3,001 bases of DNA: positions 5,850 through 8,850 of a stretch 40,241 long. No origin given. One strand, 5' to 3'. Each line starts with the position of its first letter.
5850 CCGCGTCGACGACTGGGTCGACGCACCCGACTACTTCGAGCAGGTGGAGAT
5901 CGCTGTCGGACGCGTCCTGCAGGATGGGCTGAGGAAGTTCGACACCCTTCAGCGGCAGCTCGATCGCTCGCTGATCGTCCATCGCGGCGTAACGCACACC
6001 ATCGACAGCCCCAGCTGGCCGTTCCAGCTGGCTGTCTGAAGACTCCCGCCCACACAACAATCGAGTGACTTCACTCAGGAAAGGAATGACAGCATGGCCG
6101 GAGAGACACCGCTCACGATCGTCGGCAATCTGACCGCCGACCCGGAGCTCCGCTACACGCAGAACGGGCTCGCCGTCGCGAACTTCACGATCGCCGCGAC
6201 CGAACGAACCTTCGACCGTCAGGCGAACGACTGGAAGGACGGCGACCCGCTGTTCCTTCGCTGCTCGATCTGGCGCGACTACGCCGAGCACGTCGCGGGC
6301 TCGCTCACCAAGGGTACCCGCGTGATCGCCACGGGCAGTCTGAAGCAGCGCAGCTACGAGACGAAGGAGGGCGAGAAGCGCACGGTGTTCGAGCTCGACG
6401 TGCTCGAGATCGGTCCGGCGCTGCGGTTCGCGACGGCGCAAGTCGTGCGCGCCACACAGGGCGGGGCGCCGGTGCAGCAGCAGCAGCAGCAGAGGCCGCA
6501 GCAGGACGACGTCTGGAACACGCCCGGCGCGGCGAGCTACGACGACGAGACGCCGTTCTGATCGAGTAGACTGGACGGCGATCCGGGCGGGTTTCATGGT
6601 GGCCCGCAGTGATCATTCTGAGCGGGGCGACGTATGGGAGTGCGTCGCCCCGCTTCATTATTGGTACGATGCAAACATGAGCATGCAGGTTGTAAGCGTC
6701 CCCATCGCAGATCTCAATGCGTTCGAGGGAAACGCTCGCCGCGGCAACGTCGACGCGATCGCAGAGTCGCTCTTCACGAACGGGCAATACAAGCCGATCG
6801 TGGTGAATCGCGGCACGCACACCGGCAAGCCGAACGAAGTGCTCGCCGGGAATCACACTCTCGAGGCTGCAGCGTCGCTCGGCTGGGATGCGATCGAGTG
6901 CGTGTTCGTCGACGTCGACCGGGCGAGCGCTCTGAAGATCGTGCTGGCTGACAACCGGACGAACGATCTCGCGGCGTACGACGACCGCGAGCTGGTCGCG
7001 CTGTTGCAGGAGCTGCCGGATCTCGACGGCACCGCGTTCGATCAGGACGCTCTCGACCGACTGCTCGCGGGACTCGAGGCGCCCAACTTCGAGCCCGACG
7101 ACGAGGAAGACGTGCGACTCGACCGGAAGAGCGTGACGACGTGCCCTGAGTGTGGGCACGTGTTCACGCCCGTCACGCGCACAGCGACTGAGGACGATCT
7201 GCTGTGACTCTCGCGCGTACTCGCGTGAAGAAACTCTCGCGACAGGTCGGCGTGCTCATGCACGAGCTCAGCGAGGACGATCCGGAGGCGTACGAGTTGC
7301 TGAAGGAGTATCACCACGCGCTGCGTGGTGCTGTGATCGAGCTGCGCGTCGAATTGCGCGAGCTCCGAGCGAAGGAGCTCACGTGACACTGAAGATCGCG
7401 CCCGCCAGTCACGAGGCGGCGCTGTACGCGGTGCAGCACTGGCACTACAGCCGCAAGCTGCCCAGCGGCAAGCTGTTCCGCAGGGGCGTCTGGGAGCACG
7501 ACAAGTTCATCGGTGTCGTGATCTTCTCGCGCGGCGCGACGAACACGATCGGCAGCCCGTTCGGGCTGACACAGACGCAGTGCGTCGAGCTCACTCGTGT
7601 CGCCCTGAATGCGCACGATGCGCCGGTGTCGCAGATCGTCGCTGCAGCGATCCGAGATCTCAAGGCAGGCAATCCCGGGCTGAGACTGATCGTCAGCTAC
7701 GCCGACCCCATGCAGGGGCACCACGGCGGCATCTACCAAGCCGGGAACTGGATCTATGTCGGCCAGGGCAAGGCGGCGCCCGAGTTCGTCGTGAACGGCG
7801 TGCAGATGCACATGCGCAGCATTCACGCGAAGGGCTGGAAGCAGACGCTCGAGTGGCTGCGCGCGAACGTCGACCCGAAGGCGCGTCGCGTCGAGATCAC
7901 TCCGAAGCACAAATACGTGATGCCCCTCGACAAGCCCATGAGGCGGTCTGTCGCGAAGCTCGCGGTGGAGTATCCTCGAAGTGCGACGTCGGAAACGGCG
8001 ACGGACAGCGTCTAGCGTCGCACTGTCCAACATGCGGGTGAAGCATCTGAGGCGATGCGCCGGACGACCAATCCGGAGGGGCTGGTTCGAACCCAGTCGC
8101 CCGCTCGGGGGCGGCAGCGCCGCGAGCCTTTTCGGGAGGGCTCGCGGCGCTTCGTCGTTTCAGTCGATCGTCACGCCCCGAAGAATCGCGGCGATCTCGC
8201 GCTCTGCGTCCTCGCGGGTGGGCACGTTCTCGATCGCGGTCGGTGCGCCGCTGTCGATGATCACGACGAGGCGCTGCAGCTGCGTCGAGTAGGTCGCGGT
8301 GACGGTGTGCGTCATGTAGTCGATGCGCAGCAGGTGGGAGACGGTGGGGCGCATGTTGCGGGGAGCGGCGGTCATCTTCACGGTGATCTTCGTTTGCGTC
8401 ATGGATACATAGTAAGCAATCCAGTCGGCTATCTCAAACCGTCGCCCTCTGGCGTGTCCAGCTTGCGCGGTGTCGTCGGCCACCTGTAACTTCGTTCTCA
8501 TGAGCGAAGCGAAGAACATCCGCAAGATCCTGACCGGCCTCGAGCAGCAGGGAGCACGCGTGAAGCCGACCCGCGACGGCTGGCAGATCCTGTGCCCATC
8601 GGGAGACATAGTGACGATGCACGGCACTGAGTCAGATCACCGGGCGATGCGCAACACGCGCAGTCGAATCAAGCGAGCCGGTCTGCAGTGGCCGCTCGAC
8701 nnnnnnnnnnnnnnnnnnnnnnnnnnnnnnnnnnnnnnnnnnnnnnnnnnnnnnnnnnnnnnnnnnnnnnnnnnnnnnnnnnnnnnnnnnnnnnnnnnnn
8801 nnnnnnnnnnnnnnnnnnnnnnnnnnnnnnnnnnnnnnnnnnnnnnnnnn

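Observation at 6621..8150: Self-contained ParB-like / 60-aa / Mom-like GNAT operon ending in a tRNA-like element: candidate DNA-modification (anti-restriction) module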

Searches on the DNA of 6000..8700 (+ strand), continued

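Call 114: search_with_rna_model(model_id=R2, sources=[L140, L141, L142, L143, L144, L145, L146, L147, L148, L149, L150, L151, L152, L153, L154, L155, L156, L157, L158, L159, L160, L161, L162, L163, L164, L165, L166, L167, L168, L169, L170, L171, L172, L173, L174, L175, L176, L177, L178, L179, L180, L181, L182, L183, L184, L185, L186, L187, L188, L189, L190, L191, L192, L193, L194, L195, L196, L197, L198, L199, L200, L136, L137, L138, L139, L097, L098, L105, L121, L125, L128], max_evalue=0.001)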
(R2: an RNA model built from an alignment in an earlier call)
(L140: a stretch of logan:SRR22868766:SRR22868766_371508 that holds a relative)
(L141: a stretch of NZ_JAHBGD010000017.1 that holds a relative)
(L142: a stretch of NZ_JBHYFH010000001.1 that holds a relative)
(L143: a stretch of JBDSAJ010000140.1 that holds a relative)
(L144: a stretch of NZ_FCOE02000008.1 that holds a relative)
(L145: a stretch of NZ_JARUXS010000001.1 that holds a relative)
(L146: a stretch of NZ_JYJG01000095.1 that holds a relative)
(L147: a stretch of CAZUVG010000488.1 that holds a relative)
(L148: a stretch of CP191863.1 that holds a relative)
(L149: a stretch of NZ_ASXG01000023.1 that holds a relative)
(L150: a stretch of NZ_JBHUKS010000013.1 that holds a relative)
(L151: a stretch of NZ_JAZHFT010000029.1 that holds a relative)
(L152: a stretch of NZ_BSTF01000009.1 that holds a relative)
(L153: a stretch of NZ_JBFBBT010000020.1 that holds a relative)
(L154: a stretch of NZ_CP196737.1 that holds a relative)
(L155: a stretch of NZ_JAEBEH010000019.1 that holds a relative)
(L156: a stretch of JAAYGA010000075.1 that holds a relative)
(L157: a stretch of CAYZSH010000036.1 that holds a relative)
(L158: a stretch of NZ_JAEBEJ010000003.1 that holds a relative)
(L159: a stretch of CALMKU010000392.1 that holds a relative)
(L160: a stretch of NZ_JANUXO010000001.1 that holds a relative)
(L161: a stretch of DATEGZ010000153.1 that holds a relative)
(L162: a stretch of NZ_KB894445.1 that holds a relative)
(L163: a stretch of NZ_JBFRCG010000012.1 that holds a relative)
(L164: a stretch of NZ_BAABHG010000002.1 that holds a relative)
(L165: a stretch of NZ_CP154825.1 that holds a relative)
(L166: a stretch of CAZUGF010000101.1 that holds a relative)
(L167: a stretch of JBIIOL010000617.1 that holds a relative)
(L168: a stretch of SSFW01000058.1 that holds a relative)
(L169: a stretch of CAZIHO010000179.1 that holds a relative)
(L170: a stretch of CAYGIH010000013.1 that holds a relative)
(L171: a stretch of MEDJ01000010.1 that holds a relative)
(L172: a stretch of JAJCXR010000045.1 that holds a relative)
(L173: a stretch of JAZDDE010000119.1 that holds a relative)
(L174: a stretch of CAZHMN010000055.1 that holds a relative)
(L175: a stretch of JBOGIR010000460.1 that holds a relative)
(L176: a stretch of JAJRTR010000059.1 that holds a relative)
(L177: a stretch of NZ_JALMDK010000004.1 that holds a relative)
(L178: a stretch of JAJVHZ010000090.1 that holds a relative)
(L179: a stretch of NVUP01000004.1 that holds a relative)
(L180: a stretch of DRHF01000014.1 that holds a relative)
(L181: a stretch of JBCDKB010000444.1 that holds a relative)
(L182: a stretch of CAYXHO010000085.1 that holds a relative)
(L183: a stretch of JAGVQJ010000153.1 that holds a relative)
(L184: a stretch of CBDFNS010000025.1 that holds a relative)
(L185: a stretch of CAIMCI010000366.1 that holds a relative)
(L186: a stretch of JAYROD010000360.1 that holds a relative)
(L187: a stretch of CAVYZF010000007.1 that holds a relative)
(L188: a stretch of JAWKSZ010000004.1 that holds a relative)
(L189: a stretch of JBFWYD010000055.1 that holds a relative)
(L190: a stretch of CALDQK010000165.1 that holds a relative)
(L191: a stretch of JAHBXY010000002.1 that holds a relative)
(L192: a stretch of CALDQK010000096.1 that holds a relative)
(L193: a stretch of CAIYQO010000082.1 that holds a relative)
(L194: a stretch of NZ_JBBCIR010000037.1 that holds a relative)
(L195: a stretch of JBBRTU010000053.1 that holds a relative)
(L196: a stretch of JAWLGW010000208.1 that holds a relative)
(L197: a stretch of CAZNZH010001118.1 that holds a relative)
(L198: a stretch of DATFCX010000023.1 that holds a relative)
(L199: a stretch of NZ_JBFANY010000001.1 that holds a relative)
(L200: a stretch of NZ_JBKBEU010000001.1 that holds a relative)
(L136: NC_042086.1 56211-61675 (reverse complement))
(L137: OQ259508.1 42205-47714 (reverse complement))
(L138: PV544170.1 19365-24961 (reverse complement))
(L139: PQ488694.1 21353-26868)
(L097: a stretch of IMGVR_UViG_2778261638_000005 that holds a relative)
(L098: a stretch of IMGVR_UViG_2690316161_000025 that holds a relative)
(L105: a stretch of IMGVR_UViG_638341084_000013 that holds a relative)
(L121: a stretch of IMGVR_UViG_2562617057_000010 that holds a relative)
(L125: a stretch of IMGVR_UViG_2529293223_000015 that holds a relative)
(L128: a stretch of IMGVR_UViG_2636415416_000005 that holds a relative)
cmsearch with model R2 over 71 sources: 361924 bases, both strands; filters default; matches with E-value up to 0.001: 27.
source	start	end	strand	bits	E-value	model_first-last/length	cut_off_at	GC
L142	3100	3169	+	92.7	8e-20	1-70/70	no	0.71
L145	3106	3173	+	82.6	2.3e-17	1-70/70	no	0.74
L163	3097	3164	+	79.6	1.3e-16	1-70/70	no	0.66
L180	1540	1607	+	79.2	1.6e-16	1-70/70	no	0.72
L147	1289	1358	+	77.6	4.1e-16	1-70/70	no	0.8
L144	3109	3176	+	74.2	2.8e-15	1-70/70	no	0.69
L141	3100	3168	+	72.2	8.7e-15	1-70/70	no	0.8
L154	3091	3158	+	71.2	1.5e-14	1-70/70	no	0.66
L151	3088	3156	+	68.2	8.3e-14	1-70/70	no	0.81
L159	3061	3129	+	66.3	2.4e-13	1-70/70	no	0.65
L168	2902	2968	+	65.3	4.1e-13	1-70/70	no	0.63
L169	1938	2006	+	60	8.6e-12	1-70/70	no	0.61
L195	3064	3132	+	54.9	1.5e-10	1-70/70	no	0.7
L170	3100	3168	+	53.1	4.2e-10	1-70/70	no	0.54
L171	3097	3165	+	48.1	7e-09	1-70/70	no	0.7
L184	3099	3174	+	40.2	5.9e-07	1-70/70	no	0.64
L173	890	965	+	37.2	3.4e-06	1-70/70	no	0.66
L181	1393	1468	+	37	3.7e-06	1-70/70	no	0.58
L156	2325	2369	+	36.8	4.2e-06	1-46/70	3'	0.64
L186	1545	1617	+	36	6.7e-06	1-70/70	no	0.63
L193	3101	3174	+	35.2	1e-05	1-70/70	no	0.66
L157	3102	3177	+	34.3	1.7e-05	1-70/70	no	0.74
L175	1130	1202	+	33.8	2.3e-05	1-70/70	no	0.77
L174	3062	3137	+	30.9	0.00012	1-70/70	no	0.64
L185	3179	3254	+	30.7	0.00013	1-70/70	no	0.66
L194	3100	3175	+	30.2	0.00018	1-70/70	no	0.66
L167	3116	3190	+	29.9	0.00021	1-70/70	no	0.67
